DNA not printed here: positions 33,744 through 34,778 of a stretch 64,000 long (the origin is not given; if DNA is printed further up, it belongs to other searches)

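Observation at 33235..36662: Split NOX/ferric-reductase-like module with an embedded ApbE flavin transferase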

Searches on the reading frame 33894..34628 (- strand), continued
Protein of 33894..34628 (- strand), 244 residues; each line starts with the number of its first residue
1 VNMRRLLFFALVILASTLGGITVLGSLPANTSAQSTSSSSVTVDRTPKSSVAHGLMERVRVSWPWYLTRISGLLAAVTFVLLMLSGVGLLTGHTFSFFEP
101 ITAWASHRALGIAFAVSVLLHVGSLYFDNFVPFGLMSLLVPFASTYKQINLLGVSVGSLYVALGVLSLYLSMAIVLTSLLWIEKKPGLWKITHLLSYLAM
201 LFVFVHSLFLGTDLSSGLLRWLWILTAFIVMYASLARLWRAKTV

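Call 67: search_protein_families(library=pfam, proteins=[P0226, P0232, P0235, P0241, P0230, P0243, P0253, P0257, P0288, P0291], max_evalue=0.001)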
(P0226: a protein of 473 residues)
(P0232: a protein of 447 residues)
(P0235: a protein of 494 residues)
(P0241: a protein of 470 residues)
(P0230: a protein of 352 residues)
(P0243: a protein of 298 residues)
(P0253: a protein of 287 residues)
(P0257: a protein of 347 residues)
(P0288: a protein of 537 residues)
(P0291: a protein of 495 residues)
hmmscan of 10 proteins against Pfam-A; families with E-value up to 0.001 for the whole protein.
P0226 (473 aa): 4 families
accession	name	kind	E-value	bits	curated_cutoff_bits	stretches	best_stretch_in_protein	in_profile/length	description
PF00175.26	NAD_binding_1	-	6.2e-11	43.4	22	1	113-220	1-108/109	Oxidoreductase NAD-binding domain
PF00970.30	FAD_binding_6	-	1.8e-07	31.8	21.1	1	26-101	22-97/99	Oxidoreductase FAD-binding domain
PF01794.25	Ferric_reduct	-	2.7e-05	24.7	28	1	301-430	2-118/121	Ferric reductase like transmembrane component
PF08030.17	NAD_binding_6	-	0.00076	20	22.2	0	110-155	3-53/156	Ferric reductase NAD binding domain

P0232 (447 aa): 4 families
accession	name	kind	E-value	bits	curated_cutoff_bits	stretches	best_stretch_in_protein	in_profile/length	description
PF00175.26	NAD_binding_1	-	1.6e-13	51.7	22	1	110-208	1-108/109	Oxidoreductase NAD-binding domain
PF00970.30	FAD_binding_6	-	5.9e-10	39.8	21.1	1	8-100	4-97/99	Oxidoreductase FAD-binding domain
PF01794.25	Ferric_reduct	-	3.9e-06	27.4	28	1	271-401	2-119/121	Ferric reductase like transmembrane component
PF08030.17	NAD_binding_6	-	0.00023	21.7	22.2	0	109-159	5-61/156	Ferric reductase NAD binding domain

P0235 (494 aa): 4 families
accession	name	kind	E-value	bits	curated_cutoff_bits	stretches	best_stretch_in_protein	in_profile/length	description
PF00175.26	NAD_binding_1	-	4.6e-14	53.4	22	1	114-223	1-108/109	Oxidoreductase NAD-binding domain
PF00970.30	FAD_binding_6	-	1.5e-09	38.6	21.1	1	19-102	13-97/99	Oxidoreductase FAD-binding domain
PF01794.25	Ferric_reduct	-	5.4e-06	26.9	28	1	315-445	1-117/121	Ferric reductase like transmembrane component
PF08030.17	NAD_binding_6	-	8.6e-06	26.3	22.2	1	112-185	4-85/156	Ferric reductase NAD binding domain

P0241 (470 aa): 4 families
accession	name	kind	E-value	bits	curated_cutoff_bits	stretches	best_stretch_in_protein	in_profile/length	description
PF00175.26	NAD_binding_1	-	1.5e-16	61.5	22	1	108-214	1-107/109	Oxidoreductase NAD-binding domain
PF01794.25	Ferric_reduct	-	5.2e-07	30.2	28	1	292-422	2-118/121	Ferric reductase like transmembrane component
PF00970.30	FAD_binding_6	-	5.3e-05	23.9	21.1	1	21-96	20-97/99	Oxidoreductase FAD-binding domain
PF08030.17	NAD_binding_6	-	0.0003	21.3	22.2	0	105-174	3-81/156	Ferric reductase NAD binding domain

P0230 (352 aa): 1 family
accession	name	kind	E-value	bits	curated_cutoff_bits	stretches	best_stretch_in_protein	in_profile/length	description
PF01794.25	Ferric_reduct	-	5.6e-07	30.1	28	1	177-305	2-119/121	Ferric reductase like transmembrane component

P0243 (298 aa): 3 families
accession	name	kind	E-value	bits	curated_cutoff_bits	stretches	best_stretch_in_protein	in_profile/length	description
PF01794.25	Ferric_reduct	-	3.3e-08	34.1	28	1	128-249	2-120/121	Ferric reductase like transmembrane component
PF18884.5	TSP3_bac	-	3.2e-07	30.5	25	1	64-84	1-21/22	Bacterial TSP3 repeat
PF10348.14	DUF2427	-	0.00078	19.6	23.8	1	127-184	44-102/105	Domain of unknown function (DUF2427)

P0253 (287 aa): 2 families
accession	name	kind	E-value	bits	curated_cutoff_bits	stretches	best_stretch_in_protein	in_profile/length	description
PF01794.25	Ferric_reduct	-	1e-08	35.7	28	1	122-244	1-120/121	Ferric reductase like transmembrane component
PF18884.5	TSP3_bac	-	1.8e-08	34.5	25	1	65-85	1-21/22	Bacterial TSP3 repeat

P0257 (347 aa): 1 family
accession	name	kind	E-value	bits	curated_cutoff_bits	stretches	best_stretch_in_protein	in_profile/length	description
PF01794.25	Ferric_reduct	-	0.00014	22.3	28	1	171-291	3-120/121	Ferric reductase like transmembrane component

P0288 (537 aa): 6 families
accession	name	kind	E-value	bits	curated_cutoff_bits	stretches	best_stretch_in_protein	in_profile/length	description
PF18884.5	TSP3_bac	-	1.6e-13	50.7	25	2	64-84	1-21/22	Bacterial TSP3 repeat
PF00175.26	NAD_binding_1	-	3.5e-11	44.2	22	1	413-516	2-106/109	Oxidoreductase NAD-binding domain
PF01794.25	Ferric_reduct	-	3.1e-08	34.2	28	1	137-258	2-120/121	Ferric reductase like transmembrane component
PF00970.30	FAD_binding_6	-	1.5e-07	32.1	21.1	1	318-401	14-98/99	Oxidoreductase FAD-binding domain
PF08022.18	FAD_binding_8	-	1.1e-05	25.9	22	1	328-384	24-80/109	FAD-binding domain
PF08030.17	NAD_binding_6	-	8.2e-05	23.2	22.2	0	408-477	2-79/156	Ferric reductase NAD binding domain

P0291 (495 aa): 6 families
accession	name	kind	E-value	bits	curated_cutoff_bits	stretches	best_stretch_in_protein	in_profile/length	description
PF00175.26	NAD_binding_1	-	2.3e-11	44.8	22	1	372-475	1-107/109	Oxidoreductase NAD-binding domain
PF18884.5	TSP3_bac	-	8.1e-10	38.8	25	1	55-73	1-19/22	Bacterial TSP3 repeat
PF00970.30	FAD_binding_6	-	3.7e-07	30.8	21.1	1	268-361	3-98/99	Oxidoreductase FAD-binding domain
PF01794.25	Ferric_reduct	-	9.5e-07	29.4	28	1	101-222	1-119/121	Ferric reductase like transmembrane component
PF01292.26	Ni_hydr_CYTB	-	2.3e-05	24.7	30.1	1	75-161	81-168/179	Prokaryotic cytochrome b561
PF08022.18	FAD_binding_8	-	2.6e-05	24.7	22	1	271-343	8-79/109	FAD-binding domain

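Call 69: find_encoding_contigs(protein=P0226, flank=6000, max_places=3)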
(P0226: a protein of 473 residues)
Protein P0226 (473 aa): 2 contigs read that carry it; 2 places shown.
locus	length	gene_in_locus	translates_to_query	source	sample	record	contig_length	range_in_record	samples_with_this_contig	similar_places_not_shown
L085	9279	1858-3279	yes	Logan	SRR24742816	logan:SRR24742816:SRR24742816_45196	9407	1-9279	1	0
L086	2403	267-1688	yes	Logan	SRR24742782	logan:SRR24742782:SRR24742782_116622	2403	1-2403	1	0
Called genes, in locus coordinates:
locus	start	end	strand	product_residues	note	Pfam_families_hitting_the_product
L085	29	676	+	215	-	-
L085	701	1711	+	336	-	PF00150:Cellulase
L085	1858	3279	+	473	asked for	PF00970:FAD_binding_6 (weak), PF00175:NAD_binding_1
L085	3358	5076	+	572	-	PF13433:Peripla_BP_5 (weak), PF13458:Peripla_BP_6, PF01094:ANF_receptor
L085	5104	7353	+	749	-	PF26769:HAMP_PhoQ (faint), PF00672:HAMP, PF00512:HisKA, PF02518:HATPase_c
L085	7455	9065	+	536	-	-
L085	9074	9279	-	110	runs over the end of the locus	?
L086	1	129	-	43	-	?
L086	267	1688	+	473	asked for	PF00970:FAD_binding_6 (weak), PF00175:NAD_binding_1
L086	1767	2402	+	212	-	?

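Call 70: find_encoding_contigs(protein=P0235, flank=6000, max_places=2)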
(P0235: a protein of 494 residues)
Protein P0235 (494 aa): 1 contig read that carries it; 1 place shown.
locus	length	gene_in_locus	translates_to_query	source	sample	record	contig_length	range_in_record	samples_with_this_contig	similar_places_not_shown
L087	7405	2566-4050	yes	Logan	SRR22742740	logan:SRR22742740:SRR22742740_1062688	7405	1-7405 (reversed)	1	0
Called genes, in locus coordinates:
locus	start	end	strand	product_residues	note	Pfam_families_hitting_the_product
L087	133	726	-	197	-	-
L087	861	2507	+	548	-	-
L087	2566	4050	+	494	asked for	PF00970:FAD_binding_6, PF08030:NAD_binding_6 (faint), PF00175:NAD_binding_1, PF01794:Ferric_reduct (weak)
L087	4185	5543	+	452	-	-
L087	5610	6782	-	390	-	PF03773:ArsP_1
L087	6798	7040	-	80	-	PF09851:SHOCT (weak)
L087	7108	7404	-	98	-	?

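Call 71: find_encoding_contigs(protein=P0241, flank=6000, max_places=2)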
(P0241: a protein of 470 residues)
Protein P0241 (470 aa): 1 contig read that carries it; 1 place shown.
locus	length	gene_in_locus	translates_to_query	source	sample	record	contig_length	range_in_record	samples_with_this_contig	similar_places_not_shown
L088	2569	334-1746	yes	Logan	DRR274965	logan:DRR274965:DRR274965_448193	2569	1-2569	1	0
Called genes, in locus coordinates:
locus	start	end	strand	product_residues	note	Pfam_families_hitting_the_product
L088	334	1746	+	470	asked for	PF00175:NAD_binding_1, PF01794:Ferric_reduct (weak)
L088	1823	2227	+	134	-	PF23636:DUF7144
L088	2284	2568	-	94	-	?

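Call 72: find_encoding_contigs(protein=P0232, flank=6000, max_places=2)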
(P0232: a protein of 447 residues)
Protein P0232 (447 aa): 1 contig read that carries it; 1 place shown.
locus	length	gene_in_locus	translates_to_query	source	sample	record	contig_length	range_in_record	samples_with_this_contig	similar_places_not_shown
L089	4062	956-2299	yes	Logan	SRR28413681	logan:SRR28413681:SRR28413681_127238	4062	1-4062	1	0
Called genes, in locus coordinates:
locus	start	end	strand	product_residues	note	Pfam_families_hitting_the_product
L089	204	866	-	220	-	-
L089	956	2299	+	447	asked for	PF00970:FAD_binding_6, PF00175:NAD_binding_1, PF01794:Ferric_reduct (weak)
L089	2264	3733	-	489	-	PF00749:tRNA-synt_1c, PF19269:Anticodon_2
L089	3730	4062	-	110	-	?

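Call 77: find_encoding_contigs(protein=P0243, flank=6000, max_places=3)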
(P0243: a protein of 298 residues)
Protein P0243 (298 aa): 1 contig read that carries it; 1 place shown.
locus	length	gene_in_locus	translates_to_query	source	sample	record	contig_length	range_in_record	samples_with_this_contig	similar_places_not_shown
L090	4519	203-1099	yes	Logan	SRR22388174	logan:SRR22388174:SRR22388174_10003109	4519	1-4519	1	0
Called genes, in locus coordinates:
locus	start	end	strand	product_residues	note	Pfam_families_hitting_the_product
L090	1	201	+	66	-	?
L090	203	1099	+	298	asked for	PF18884:TSP3_bac (faint), PF01794:Ferric_reduct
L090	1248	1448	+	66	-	PF00313:CSD, PF08206:OB_RNB (weak)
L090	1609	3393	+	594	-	PF00009:GTP_EFTU, PF01926:MMR_HSR1 (weak), PF22042:EF-G_D2, PF03144:GTP_EFTU_D2, PF00679:EFG_C, PF21018:BipA_C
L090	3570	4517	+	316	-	?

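Call 78: find_encoding_contigs(protein=P0288, flank=6000, max_places=3)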
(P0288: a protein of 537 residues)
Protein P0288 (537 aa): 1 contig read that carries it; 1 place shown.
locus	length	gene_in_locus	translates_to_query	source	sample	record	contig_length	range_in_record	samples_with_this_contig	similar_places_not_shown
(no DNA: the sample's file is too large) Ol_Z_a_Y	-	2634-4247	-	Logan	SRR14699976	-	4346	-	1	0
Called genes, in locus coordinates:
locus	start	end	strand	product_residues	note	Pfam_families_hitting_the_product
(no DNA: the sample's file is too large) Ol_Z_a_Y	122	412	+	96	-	-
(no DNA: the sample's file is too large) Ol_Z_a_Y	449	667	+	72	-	-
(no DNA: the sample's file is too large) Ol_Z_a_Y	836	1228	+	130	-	-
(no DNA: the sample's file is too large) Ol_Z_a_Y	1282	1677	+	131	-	-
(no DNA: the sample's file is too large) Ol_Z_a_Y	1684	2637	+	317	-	PF02424:ApbE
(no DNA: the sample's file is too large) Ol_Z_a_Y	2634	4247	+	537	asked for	PF18884:TSP3_bac (weak), PF08022:FAD_binding_8 (faint), PF01794:Ferric_reduct, PF00970:FAD_binding_6 (weak), PF00175:NAD_binding_1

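Call 80: find_encoding_contigs(protein=P0300, flank=6000, max_places=3)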
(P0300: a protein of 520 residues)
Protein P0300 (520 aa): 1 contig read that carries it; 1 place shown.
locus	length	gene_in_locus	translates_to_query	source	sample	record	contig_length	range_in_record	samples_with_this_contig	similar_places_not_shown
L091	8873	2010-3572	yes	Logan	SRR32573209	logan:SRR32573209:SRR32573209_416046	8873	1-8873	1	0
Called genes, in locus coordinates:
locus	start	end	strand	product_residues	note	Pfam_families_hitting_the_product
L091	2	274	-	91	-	?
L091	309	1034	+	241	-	-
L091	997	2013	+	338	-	PF02424:ApbE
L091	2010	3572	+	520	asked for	PF18884:TSP3_bac (faint), PF01794:Ferric_reduct, PF00175:NAD_binding_1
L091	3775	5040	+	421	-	PF08529:NusA_N, PF00575:S1 (weak), PF13184:KH_NusA_1st, PF26594:KH_NusA_2nd, PF00013:KH_1 (weak)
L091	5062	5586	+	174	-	PF00719:Pyrophosphatase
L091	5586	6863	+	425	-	PF05697:Trigger_N, PF00254:FKBP_C, PF05698:Trigger_C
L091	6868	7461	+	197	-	PF00574:CLP_protease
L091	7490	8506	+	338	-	PF02547:Queuosine_synth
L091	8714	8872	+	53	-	?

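Call 81: find_encoding_contigs(protein=P0291, flank=6000, max_places=3)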
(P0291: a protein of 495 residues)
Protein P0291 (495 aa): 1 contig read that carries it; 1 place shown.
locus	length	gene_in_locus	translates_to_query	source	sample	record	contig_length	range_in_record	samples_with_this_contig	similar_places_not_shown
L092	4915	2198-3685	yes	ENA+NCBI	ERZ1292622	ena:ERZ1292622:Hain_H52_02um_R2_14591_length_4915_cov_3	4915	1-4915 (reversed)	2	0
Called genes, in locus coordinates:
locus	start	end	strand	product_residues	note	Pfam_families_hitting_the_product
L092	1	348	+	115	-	?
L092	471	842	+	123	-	-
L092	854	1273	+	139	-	-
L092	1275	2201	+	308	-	PF02424:ApbE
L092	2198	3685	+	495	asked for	PF18884:TSP3_bac (weak), PF01794:Ferric_reduct (weak), PF00970:FAD_binding_6 (weak), PF00175:NAD_binding_1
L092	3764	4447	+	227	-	PF00696:AA_kinase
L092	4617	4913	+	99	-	PF00932:LTD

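Call 86: find_related_loci(query=A5, collection=metagenome_contigs, flank=5000)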
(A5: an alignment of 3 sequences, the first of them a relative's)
Query A5 (495 aa) in metagenome_contigs; peptide patterns used: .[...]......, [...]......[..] (x = any residue, [..] = any of these).
600 stretches matched a pattern (row limit reached: there are more); 323 encode a relative of the query (tblastn E <= 1e-3); the best 80 are kept; 80 distinct loci.
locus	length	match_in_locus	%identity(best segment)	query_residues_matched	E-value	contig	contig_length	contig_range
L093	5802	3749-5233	78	1-495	0e+0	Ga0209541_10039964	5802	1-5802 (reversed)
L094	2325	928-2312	46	8-446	4e-107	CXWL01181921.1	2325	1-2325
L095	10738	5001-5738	45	16-260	2e-56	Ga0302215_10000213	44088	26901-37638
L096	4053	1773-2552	42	7-255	2e-56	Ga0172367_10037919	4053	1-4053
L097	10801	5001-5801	43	5-260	3e-56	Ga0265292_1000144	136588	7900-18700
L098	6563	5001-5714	46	262-494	2e-55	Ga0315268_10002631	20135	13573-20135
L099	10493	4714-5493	42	7-255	2e-55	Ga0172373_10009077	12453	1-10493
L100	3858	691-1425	42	256-494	4e-55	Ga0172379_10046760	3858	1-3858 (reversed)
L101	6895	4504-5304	41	1-267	7e-52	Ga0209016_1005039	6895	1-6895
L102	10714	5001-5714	45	262-494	7e-52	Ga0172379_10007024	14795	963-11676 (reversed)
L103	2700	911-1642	42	16-257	2e-51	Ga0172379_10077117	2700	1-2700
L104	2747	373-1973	44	95-494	4e-51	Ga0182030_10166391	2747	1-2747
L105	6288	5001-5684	41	268-494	5e-50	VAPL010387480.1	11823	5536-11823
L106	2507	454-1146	42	268-494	6e-49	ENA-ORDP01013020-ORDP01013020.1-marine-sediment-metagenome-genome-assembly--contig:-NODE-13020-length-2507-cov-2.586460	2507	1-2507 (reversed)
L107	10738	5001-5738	40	1-233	8e-46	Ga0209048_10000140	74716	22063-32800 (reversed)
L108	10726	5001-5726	37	1-233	1e-44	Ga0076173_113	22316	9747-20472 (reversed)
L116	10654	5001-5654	36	21-233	5e-39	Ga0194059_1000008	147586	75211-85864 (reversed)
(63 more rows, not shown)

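Call 94: search_protein_families(library=pfam, proteins=[L097:3640-4026:+, L108:3638-4033:+, L108:3221-3607:+, L092:465-842:+, L116:3070-3486:+, L097:2496-3626:+, L108:5001-5861:+, L108:3999-4979:+], max_evalue=0.01)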
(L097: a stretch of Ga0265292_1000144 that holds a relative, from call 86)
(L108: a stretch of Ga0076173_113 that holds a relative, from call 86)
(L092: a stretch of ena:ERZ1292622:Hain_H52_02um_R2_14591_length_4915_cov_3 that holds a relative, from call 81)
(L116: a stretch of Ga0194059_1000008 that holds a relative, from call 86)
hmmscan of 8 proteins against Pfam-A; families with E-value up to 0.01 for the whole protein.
L097:3640-4026:+ (128 aa): 1 family
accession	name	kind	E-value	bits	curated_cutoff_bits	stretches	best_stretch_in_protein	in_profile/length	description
PF07265.16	TAP35_44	-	0.0091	16.4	25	0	1-27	1-28/119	Tapetum specific protein TAP35/TAP44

L108:3638-4033:+ (131 aa): 0 families

L108:3221-3607:+ (128 aa): 0 families

L092:465-842:+ (125 aa): 0 families

L116:3070-3486:+ (138 aa): 0 families

L097:2496-3626:+ (376 aa): 3 families
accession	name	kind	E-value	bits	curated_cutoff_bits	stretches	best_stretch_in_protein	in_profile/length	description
PF00175.26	NAD_binding_1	-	1.9e-13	51.5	22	1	113-219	1-108/109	Oxidoreductase NAD-binding domain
PF08022.18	FAD_binding_8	-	1.1e-09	38.8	22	1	20-87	16-82/109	FAD-binding domain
PF00970.30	FAD_binding_6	-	4.2e-08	33.9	21.1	1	17-101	13-97/99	Oxidoreductase FAD-binding domain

L108:5001-5861:+ (286 aa): 2 families
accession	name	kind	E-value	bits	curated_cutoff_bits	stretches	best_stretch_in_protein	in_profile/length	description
PF18884.5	TSP3_bac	-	1.4e-10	41.2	25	2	59-78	1-20/22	Bacterial TSP3 repeat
PF01794.25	Ferric_reduct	-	5e-05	23.8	28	1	111-232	2-120/121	Ferric reductase like transmembrane component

L108:3999-4979:+ (326 aa): 1 family
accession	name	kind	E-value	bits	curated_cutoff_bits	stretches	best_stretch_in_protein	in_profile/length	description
PF02424.20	ApbE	-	6.5e-49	167.3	25.6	1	30-308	1-266/266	ApbE family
